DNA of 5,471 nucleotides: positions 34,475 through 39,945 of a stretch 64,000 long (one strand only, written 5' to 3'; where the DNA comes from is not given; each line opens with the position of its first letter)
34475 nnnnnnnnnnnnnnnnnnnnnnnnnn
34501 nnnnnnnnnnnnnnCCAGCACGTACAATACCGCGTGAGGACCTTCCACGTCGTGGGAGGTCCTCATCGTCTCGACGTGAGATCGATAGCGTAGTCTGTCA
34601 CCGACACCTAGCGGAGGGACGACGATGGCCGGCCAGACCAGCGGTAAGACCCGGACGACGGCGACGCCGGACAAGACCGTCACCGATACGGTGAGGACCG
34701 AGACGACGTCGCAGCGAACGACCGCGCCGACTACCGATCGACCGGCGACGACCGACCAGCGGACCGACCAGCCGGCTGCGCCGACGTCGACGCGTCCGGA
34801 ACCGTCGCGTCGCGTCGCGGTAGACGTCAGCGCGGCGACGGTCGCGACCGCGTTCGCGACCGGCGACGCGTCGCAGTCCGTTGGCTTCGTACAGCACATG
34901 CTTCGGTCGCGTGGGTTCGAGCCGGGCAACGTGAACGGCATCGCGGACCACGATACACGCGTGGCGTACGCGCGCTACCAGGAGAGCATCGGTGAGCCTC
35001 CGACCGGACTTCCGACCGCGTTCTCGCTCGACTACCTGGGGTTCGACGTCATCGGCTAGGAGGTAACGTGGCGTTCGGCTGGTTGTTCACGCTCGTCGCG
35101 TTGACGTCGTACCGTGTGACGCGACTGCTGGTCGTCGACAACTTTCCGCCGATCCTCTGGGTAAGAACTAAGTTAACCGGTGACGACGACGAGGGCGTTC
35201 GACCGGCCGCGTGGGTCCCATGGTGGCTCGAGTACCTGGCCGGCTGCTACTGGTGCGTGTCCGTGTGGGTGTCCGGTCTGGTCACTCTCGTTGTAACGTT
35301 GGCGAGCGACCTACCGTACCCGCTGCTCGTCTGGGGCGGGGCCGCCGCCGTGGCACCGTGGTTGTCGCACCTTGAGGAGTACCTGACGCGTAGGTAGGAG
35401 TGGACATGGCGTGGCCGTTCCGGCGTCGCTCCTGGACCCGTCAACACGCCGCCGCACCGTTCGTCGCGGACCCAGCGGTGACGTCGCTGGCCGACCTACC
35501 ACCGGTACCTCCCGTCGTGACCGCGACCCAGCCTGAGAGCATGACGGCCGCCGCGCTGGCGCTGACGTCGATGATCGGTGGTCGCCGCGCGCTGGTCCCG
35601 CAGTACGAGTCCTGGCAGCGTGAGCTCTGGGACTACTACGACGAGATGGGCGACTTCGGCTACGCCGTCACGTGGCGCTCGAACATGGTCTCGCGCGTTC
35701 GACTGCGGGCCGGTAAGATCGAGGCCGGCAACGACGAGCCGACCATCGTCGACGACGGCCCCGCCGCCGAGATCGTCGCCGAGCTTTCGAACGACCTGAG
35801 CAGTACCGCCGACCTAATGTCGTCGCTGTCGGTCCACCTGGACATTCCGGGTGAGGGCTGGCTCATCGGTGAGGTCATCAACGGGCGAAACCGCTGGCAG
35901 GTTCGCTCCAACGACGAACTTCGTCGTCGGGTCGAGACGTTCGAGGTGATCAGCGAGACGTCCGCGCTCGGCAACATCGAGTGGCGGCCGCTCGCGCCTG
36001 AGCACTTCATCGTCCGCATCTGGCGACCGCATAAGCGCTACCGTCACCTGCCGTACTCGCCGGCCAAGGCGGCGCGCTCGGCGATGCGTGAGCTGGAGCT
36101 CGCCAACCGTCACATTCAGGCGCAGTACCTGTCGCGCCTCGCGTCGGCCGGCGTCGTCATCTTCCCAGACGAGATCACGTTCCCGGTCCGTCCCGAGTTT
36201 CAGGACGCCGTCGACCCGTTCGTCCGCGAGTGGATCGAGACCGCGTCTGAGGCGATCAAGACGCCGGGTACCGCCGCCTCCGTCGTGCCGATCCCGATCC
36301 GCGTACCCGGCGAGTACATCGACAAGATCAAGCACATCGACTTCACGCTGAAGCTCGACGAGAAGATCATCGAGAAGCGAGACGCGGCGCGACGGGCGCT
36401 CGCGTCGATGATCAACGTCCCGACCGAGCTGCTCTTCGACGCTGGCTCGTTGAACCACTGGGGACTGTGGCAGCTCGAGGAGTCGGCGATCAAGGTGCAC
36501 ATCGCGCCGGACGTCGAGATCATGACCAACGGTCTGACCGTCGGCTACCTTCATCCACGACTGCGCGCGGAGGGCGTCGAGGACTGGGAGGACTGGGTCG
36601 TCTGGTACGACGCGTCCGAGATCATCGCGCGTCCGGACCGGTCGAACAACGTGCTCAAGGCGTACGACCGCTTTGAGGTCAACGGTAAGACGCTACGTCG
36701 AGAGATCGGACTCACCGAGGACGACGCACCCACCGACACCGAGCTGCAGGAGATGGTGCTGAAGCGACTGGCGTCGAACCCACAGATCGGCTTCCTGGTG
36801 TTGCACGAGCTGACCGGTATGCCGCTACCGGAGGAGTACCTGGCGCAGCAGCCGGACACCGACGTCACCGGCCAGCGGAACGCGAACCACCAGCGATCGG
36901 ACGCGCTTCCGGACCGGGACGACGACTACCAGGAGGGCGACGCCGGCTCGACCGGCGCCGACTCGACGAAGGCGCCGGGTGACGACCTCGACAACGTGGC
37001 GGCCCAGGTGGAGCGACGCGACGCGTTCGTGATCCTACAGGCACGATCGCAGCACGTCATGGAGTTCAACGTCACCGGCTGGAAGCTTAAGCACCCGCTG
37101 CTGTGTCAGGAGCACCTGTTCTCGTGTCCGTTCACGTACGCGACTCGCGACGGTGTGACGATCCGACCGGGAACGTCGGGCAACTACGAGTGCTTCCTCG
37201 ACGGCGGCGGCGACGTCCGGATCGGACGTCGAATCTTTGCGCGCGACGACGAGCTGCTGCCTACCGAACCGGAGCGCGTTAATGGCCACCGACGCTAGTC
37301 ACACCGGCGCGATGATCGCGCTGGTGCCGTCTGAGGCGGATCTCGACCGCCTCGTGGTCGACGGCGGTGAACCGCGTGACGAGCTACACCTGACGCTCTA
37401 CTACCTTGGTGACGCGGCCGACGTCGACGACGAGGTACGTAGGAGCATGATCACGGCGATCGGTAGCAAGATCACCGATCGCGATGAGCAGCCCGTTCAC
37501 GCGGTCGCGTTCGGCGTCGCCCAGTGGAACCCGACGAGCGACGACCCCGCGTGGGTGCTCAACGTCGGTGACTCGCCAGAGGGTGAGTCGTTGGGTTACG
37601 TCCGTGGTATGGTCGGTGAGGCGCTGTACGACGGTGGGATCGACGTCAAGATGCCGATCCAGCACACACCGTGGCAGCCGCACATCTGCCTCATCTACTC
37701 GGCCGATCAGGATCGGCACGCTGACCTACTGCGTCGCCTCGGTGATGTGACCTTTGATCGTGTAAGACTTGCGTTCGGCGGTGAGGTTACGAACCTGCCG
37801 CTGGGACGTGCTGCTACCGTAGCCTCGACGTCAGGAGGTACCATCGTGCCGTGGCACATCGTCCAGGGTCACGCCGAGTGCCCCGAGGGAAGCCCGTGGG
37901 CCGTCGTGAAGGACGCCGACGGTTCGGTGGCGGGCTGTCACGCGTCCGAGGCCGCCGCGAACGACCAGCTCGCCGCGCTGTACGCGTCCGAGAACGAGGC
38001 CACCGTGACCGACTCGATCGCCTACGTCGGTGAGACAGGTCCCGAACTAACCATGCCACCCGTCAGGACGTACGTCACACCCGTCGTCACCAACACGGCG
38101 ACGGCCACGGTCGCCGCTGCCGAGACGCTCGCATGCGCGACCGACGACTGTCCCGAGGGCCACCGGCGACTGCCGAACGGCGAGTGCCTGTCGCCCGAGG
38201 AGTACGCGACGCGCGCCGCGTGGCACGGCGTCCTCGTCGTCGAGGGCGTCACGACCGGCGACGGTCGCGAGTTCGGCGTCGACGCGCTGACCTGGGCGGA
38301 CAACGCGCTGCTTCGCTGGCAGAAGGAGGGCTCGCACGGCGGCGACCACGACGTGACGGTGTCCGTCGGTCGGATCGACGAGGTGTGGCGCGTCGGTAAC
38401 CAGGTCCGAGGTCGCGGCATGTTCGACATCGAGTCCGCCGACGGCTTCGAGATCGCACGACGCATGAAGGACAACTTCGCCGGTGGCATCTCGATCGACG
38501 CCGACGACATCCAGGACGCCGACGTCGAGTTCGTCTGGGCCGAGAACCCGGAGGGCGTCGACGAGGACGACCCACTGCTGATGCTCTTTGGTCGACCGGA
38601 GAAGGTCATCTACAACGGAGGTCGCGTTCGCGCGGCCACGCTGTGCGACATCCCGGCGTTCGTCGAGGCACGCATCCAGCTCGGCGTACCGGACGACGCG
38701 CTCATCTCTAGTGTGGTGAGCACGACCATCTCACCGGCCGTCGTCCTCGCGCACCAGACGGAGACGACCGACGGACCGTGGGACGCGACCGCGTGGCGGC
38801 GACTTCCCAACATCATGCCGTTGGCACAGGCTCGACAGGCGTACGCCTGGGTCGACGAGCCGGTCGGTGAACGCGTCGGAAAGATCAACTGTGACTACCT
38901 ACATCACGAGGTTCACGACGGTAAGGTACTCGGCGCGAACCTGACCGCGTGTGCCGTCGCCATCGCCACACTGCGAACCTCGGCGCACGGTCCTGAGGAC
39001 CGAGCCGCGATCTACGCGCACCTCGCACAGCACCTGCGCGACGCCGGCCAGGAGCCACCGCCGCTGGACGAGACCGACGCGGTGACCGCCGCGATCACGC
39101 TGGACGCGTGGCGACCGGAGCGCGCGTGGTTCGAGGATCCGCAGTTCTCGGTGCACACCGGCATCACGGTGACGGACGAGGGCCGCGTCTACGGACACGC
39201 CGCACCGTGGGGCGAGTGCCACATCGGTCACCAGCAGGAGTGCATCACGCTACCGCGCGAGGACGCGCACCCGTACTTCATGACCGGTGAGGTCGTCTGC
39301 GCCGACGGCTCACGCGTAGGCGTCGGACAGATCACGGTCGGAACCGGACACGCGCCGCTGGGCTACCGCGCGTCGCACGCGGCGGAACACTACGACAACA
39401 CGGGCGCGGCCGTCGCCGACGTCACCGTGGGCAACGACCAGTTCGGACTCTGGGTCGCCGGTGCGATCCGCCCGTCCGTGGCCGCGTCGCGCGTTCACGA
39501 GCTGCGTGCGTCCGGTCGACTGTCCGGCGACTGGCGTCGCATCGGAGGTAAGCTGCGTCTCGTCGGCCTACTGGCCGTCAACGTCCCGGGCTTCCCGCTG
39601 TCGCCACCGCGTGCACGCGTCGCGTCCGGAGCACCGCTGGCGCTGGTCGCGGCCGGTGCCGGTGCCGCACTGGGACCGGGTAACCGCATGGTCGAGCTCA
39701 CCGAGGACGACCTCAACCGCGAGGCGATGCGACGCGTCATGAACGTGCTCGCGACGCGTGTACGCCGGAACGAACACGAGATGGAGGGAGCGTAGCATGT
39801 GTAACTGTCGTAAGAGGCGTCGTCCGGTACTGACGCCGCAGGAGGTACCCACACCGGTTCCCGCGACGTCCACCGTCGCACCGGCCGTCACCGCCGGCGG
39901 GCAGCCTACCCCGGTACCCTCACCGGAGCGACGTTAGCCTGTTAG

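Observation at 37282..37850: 2H-phosphoesterase (LigT)-like domain fused to the N-terminus of the head protease/scaffold polyprotein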

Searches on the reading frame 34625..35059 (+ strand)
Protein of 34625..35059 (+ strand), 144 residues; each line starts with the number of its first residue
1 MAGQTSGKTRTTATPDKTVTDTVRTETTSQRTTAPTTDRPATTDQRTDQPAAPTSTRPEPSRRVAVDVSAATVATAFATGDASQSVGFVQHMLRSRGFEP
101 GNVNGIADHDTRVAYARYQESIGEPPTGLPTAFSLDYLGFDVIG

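Call 34: search_protein_families(library=pfam, proteins=[window:34625-35059:+], max_evalue=0.01)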
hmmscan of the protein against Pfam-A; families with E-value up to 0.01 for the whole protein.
window:34625-35059:+ (144 aa): 1 family
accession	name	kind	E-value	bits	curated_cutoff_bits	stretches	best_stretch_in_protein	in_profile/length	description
PF01471.23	PG_binding_1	-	6.9e-05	23.4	23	1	84-131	3-50/57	Putative peptidoglycan binding domain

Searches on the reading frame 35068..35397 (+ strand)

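Call 34: search_protein_families(library=pfam, proteins=[window:35068-35397:+], max_evalue=0.01)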
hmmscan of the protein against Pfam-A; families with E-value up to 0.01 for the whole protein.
window:35068-35397:+ (109 aa): 1 family
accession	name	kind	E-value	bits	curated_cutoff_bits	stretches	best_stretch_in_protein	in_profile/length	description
PF07098.16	DUF1360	-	2.9e-07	30.9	21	1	9-100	1-99/102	Protein of unknown function (DUF1360)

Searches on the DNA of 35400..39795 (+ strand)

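Call 6: search_dna_similar(query=window:35400-39795:+, collection=phages, mode=near, max_rows=20)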
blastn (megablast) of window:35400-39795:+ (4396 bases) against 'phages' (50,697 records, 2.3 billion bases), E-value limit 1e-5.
No match.
